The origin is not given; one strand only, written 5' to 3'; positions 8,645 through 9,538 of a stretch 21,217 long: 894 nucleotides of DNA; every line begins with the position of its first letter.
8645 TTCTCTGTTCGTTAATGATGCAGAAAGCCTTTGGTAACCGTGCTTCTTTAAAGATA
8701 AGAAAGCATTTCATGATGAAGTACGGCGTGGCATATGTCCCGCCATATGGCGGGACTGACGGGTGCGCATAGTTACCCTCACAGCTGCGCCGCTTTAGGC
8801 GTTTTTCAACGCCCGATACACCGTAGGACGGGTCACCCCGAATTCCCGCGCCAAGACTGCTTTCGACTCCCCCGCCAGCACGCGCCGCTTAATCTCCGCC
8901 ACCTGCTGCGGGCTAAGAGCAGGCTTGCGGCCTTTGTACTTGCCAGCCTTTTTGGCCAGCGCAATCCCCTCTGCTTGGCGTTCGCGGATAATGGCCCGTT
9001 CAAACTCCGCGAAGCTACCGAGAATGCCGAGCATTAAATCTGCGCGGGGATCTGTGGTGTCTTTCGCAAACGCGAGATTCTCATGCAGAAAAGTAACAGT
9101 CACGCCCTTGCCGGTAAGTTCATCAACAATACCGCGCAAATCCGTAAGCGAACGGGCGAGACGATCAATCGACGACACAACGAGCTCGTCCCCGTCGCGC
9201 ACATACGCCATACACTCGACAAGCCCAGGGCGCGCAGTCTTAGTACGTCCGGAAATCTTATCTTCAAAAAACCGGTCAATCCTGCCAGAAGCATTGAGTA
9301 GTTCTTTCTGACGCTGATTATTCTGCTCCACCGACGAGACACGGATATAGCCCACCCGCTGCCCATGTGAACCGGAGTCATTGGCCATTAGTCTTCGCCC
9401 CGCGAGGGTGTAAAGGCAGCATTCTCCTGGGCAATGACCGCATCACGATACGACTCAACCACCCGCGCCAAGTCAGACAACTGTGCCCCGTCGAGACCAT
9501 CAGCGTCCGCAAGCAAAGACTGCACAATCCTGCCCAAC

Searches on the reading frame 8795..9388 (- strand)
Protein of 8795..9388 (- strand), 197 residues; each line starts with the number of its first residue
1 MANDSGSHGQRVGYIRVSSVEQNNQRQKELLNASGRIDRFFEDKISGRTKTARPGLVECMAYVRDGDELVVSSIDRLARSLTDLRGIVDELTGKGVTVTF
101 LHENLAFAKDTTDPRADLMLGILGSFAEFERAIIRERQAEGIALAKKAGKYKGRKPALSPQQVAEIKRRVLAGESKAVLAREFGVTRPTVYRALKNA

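Call 7: search_protein_families(library=pfam, proteins=[window:8795-9388:-], max_evalue=0.01)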
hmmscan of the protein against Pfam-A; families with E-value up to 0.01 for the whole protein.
window:8795-9388:- (197 aa): 8 families
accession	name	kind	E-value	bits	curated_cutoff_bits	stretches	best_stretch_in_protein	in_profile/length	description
PF00239.26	Resolvase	-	7.6e-40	136.8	23.3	1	12-151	2-145/145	Resolvase, N terminal domain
PF02796.21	HTH_7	-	1.5e-09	38.3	23.8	1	153-194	1-42/45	Helix-turn-helix domain of resolvase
PF13384.12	HTH_23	-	6.4e-05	23.1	24.6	1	161-196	5-40/50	Homeodomain-like domain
PF04218.19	CENP-B_N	-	0.00012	22.1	21.2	1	165-196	14-45/53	CENP-B N-terminal DNA-binding domain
PF13518.12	HTH_28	-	0.00013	22.4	25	1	168-195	7-34/52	Helix-turn-helix domain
PF13551.12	HTH_29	-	0.00094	19.7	28.1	0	169-195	7-34/64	Winged helix-turn helix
PF13936.12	HTH_38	-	0.0019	18.3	27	1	157-195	4-42/44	Helix-turn-helix domain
PF13545.12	HTH_Crp_2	-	0.0047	17.3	27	0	175-195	24-44/70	Crp-like helix-turn-helix domain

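Call 35: search_dna_similar(query=window:8795-9388:-, collection=plasmids, mode=protein, max_rows=60, max_evalue=1e-40)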
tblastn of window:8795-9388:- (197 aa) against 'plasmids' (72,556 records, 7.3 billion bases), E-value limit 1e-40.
The search stops at 5000 records and this limit was reached: more records match than are counted here, and every count below describes the 5000 best-scoring records only.
Records with a match: at least 5000; places in all: 5461; records where one place covers at least 80% of the query: 5000.
Best place of each record, by identity: 95-99% 7; 90-95% 8; 60-80% 21; <60% 4964.
By first word of the organism name: Klebsiella 1930; Escherichia 1311; Salmonella 384; Enterobacter 297; Citrobacter 239; Pseudomonas 206; Providencia 95; Aeromonas 59; Proteus 53; Serratia 39; and 75 more.
By predicted mobility (MOB-suite, as given by PLSDB): conjugative 3001; non-mobilizable 1203; mobilizable 796.
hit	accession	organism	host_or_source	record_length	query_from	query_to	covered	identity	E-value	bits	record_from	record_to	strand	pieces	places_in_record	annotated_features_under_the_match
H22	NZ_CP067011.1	Corynebacterium kefirresidentii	-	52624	1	197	100%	97.0%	7e-123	389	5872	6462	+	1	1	recombinase family protein | hypothetical protein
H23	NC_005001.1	Corynebacterium diphtheriae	-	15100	1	196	99%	96.9%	4e-123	389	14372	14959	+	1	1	recombinase family protein | hypothetical protein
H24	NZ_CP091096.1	Corynebacterium diphtheriae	Homo sapiens,Throat swab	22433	1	196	99%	96.9%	5e-123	389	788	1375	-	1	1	recombinase family protein | hypothetical protein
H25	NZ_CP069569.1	Corynebacterium sp. FDAARGOS 1242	-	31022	1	196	99%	96.9%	5e-123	389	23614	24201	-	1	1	recombinase family protein | hypothetical protein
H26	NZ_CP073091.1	Corynebacterium tuberculostearicum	Homo sapiens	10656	1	195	99%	97.4%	4e-121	383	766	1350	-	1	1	recombinase family protein | hypothetical protein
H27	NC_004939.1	Corynebacterium striatum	-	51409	1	196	99%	96.4%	1e-121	385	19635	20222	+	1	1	recombinase family protein | hypothetical protein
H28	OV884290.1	Corynebacterium diphtheriae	diphtheria Nat. Ref. Center, Institut ...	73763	1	196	99%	96.4%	5e-121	383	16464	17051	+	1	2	none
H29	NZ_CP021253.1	Corynebacterium striatum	Neophocaena asiaeorientalis,Single ...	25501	1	197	100%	94.9%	1e-119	379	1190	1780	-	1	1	recombinase family protein | hypothetical protein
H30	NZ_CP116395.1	Winkia neuii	Homo sapiens,hip abscess fluids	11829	1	197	100%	94.4%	4e-119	378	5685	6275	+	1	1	recombinase family protein | hypothetical protein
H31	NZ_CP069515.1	Corynebacterium striatum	-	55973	1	197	100%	94.4%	6e-118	374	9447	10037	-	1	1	recombinase family protein | hypothetical protein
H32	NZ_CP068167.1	Corynebacterium aurimucosum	-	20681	1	197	100%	93.4%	1e-117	373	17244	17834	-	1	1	recombinase family protein | hypothetical protein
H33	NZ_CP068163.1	Corynebacterium glucuronolyticum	-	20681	1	197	100%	93.4%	1e-117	373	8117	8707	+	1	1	recombinase family protein | hypothetical protein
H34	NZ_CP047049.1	Corynebacterium aurimucosum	Homo sapiens,pure culture,clinical ...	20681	1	197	100%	93.4%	1e-117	373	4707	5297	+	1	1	recombinase family protein | hypothetical protein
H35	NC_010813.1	Corynebacterium aurimucosum ATCC 700975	-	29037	1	195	99%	91.8%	1e-114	365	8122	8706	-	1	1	recombinase family protein | hypothetical protein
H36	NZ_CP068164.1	Corynebacterium aurimucosum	-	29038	1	195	99%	91.8%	1e-114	365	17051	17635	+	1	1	recombinase family protein | hypothetical protein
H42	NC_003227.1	Corynebacterium glutamicum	-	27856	9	194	94%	64.0%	7e-69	234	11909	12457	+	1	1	recombinase family protein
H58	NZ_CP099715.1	Dietzia kunjamensis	cell culture,water from a container for ...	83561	5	195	97%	57.6%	5e-63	217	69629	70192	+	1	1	recombinase family protein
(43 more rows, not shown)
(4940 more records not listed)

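Call 42: search_solved_structures(query=window:8795-9388:-, max_evalue=1e-10, show_alignments=2)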
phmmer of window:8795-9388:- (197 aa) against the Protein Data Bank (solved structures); distinct sequences matched with E-value up to 1e-10: 14.
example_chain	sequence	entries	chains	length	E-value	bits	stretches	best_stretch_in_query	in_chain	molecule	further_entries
4m6f_A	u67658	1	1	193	8.3e-26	94.6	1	12-192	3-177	DNA-invertase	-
3uj3_X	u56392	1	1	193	3.1e-25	92.7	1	12-192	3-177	DNA-invertase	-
2r0q_C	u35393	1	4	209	2.3e-23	86.6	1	12-193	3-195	Putative transposon Tn552 DNA-invertase bin3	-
5cy1_A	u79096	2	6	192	3.5e-16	63.2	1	12-195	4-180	Transposon Tn3 resolvase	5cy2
2gm4_A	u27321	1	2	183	1.1e-15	61.7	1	12-195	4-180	Transposon gamma-delta resolvase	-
1gdt_A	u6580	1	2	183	2.9e-15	60.2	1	12-195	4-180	PROTEIN (GAMMA DELTA RESOLVASE)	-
1zr2_A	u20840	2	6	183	7.3e-15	59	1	12-195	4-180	Transposon gamma-delta resolvase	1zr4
1gdr_A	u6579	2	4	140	3.1e-12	50.4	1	12-145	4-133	GAMMA DELTA-RESOLVASE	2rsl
5c35_A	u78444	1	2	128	4e-12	50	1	12-108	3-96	Recombinase Sin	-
5c32_B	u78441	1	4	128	1.9e-11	47.8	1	12-107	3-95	Putative transposon Tn552 DNA-invertase bin3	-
2gm5_A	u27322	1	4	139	1.9e-11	47.8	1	12-142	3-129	Transposon gamma-delta resolvase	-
5c34_B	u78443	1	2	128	1.9e-11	47.8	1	12-107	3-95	Putative transposon Tn552 DNA-invertase bin3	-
5c31_A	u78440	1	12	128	2.4e-11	47.5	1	12-128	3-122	Sin, putative plasmid resolvase dimer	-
3pkz_A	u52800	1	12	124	4.2e-11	46.7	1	12-98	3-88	Recombinase Sin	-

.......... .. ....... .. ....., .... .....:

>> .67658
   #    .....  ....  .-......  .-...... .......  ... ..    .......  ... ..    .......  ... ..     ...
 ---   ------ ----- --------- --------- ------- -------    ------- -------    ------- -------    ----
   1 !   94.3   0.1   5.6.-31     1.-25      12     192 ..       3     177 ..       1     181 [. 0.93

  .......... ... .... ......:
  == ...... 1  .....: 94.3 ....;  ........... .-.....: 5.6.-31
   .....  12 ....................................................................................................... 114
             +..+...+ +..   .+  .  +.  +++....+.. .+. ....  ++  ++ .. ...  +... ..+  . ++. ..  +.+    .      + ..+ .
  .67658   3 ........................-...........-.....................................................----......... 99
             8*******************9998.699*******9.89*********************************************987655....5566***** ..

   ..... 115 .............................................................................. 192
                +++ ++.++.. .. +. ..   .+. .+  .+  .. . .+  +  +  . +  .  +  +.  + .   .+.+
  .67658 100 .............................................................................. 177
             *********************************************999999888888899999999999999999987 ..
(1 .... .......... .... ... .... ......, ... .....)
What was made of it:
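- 8795..9388 (-): Small serine recombinase (197 aa; Resolvase N-terminal domain + HTH_7). calls 7, 35, 42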

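Call 72: get_annotated_region(hit=H42, flank=1500)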
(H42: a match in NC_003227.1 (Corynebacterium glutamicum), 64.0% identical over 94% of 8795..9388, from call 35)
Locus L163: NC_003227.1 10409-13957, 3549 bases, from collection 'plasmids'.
description: Corynebacterium glutamicum plasmid pTET3, complete sequence
organism: Corynebacterium glutamicum (NCBI taxid 1718)
taxonomy: Bacteria; Actinomycetota; Actinomycetes; Mycobacteriales; Corynebacteriaceae; Corynebacterium; Corynebacterium glutamicum
host: -; source: -; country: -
typing (MOB-suite, as given by PLSDB): mobilizable; relaxase MOBF
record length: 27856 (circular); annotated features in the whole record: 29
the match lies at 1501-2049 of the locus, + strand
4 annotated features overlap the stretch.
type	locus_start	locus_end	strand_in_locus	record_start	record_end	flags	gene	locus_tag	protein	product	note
CDS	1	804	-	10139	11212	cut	-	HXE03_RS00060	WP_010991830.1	hypothetical protein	-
CDS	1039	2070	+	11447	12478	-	-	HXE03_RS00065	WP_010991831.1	recombinase family protein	GO:0006310 - DNA recombination [Evidence IEA]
CDS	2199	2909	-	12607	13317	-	-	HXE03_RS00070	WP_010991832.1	IS6-like element ISCef5 family transposase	GO:0006313 - DNA transposition [Evidence IEA]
CDS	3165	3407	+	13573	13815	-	-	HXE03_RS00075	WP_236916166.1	hypothetical protein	-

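Call 73: get_annotated_region(hit=H58, flank=1500)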
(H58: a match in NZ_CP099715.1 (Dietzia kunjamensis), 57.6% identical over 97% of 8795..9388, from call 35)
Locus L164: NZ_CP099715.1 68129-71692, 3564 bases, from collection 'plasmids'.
description: Dietzia kunjamensis strain 313 plasmid pDK313-83, complete sequence
organism: Dietzia kunjamensis (NCBI taxid 322509)
taxonomy: Bacteria; Actinomycetota; Actinomycetes; Mycobacteriales; Dietziaceae; Dietzia; Dietzia kunjamensis
host: -; source: cell culture,water from a container for water evaporation; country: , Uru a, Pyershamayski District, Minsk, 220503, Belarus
typing (MOB-suite, as given by PLSDB): non-mobilizable
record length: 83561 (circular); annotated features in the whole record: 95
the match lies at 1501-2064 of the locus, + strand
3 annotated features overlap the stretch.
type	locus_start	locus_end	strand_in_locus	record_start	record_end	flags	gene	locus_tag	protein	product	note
CDS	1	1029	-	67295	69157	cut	-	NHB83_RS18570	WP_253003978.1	N-6 DNA methylase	GO:0006306 - DNA methylation [Evidence IEA]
CDS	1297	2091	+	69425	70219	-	-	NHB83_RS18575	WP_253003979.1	recombinase family protein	GO:0006310 - DNA recombination [Evidence IEA]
CDS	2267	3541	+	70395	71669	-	-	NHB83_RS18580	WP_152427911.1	hypothetical protein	-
